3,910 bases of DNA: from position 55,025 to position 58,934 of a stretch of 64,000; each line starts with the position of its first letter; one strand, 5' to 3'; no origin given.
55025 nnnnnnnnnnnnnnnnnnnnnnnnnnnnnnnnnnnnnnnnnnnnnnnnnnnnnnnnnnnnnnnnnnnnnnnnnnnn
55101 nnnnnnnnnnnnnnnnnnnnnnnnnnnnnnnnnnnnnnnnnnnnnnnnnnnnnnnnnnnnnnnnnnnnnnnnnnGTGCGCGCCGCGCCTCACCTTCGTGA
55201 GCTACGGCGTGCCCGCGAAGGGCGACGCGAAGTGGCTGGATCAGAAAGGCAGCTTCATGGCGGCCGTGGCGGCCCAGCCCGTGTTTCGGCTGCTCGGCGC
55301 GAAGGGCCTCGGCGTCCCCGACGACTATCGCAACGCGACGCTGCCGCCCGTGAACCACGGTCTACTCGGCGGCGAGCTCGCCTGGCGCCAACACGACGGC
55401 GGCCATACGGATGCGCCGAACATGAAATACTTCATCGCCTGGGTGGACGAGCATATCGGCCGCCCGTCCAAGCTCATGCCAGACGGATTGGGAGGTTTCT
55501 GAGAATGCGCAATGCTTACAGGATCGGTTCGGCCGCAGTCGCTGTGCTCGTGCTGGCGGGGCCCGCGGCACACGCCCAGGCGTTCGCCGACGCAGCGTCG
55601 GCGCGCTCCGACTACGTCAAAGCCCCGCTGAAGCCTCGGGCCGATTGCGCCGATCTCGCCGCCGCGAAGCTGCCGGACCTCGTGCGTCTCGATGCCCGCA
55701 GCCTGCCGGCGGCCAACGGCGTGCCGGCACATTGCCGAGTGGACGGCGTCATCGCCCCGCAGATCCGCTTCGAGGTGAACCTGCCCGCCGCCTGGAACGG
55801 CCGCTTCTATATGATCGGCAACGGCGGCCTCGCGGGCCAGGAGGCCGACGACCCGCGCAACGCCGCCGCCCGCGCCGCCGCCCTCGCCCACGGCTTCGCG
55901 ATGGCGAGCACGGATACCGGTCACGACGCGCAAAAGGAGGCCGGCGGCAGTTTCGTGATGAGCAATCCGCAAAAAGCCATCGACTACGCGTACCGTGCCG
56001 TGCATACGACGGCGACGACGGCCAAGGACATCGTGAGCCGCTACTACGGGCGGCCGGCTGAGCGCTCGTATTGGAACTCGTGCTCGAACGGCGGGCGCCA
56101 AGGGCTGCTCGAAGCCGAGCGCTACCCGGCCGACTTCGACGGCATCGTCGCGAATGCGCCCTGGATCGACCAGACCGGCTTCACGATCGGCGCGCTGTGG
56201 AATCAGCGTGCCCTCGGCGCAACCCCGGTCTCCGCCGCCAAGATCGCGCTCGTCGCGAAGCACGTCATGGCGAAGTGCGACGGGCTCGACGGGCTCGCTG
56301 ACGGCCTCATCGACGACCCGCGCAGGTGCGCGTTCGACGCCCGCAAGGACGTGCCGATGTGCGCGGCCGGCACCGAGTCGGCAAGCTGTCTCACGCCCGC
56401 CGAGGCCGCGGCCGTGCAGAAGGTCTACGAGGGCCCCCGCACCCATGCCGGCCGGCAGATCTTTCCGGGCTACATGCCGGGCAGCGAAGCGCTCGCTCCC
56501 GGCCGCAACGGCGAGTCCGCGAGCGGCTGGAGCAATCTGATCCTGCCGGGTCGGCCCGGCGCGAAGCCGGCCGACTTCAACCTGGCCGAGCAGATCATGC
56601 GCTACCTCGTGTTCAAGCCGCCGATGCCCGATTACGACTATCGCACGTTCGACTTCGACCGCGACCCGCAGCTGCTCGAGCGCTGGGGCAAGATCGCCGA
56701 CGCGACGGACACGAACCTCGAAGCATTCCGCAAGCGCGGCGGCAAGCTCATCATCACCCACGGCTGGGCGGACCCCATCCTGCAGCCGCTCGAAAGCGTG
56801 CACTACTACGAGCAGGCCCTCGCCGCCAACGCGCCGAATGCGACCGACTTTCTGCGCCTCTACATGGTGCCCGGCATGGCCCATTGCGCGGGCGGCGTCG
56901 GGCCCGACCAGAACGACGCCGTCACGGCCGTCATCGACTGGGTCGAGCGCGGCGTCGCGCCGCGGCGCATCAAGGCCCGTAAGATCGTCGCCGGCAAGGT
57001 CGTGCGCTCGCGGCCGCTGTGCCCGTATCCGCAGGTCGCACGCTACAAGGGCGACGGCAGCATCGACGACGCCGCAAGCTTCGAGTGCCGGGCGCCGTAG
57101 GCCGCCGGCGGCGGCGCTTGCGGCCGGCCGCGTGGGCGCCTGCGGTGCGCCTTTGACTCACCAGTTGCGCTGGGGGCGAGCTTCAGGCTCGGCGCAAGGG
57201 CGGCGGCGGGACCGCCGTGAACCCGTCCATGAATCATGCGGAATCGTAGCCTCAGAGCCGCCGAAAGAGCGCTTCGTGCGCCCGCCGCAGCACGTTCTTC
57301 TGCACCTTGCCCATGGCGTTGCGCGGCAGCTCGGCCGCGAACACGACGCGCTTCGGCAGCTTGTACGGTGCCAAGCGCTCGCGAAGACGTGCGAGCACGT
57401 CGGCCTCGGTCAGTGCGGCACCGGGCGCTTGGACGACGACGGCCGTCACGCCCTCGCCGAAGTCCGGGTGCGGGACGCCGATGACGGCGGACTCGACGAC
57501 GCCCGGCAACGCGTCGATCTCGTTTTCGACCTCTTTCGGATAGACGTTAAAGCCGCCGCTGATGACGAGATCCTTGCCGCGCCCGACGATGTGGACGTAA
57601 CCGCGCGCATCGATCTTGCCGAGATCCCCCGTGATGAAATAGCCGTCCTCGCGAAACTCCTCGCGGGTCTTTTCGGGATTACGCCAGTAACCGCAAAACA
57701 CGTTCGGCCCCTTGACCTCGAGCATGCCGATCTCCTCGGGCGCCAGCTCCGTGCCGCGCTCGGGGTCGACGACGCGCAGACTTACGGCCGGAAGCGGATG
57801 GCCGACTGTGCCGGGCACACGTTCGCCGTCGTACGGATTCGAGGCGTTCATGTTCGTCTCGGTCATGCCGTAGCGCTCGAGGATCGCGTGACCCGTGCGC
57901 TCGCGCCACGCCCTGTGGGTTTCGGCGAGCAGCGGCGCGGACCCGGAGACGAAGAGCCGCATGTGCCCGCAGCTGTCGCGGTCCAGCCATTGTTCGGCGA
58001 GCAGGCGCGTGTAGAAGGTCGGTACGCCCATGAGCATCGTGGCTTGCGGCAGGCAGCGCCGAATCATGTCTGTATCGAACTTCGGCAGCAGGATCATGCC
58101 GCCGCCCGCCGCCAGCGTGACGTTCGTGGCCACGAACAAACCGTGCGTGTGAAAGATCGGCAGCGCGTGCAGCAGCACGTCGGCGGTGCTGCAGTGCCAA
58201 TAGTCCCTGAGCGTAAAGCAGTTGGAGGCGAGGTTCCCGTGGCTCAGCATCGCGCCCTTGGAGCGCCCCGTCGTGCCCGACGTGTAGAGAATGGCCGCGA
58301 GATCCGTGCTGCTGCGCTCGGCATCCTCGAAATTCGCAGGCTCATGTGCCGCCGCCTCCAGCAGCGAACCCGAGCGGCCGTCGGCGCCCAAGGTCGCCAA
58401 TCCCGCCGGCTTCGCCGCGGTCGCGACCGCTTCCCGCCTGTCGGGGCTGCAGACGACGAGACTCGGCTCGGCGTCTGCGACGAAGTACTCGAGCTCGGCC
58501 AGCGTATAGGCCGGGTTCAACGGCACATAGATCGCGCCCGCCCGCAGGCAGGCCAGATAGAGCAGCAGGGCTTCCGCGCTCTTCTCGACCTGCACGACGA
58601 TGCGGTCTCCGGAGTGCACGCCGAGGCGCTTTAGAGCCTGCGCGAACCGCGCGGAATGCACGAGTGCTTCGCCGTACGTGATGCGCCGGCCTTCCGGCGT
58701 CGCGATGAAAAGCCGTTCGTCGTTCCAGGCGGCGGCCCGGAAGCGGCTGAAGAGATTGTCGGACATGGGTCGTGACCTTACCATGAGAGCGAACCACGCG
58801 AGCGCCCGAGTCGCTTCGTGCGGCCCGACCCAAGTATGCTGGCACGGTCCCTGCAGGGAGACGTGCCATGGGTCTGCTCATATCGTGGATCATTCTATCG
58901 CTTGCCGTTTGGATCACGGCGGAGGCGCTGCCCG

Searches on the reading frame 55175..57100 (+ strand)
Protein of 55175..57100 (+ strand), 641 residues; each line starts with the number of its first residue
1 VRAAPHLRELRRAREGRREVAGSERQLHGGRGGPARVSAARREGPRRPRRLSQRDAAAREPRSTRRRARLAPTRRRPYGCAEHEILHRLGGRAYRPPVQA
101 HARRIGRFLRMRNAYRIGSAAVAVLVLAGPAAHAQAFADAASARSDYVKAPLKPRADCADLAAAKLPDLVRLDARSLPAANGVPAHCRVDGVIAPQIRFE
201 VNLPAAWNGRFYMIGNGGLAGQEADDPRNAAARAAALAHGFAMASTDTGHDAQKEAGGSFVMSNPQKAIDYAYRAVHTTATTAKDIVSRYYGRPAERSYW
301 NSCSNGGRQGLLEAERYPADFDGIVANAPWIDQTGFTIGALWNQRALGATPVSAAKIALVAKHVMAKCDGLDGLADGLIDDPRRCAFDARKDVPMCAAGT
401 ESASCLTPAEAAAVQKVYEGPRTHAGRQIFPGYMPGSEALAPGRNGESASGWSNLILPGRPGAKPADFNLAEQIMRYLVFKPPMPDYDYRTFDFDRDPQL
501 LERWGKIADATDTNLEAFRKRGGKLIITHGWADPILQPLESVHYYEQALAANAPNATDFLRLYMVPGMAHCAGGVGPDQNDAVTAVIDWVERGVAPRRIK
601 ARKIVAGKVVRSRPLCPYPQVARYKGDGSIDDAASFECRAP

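Call 17: search_protein_families(library=pfam, proteins=[window:55175-57100:+])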
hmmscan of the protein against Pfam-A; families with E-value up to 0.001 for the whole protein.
window:55175-57100:+ (641 aa): 1 family
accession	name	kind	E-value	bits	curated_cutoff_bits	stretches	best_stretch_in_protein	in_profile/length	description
PF07519.17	Tannase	-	1.3e-124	417.2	29.8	1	184-638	7-489/490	Tannase and feruloyl esterase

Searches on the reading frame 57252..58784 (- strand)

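Call 17: search_protein_families(library=pfam, proteins=[window:57252-58784:-])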
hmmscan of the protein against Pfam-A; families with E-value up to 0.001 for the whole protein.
window:57252-58784:- (510 aa): 2 families
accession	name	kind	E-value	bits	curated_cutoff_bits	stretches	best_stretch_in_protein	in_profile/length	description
PF00501.34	AMP-binding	-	1.7e-86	290.9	29.9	1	17-367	5-384/384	AMP-binding enzyme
PF13193.12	AMP-binding_C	-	1.7e-16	61.3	24.5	1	418-493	1-76/76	AMP-binding enzyme C-terminal domain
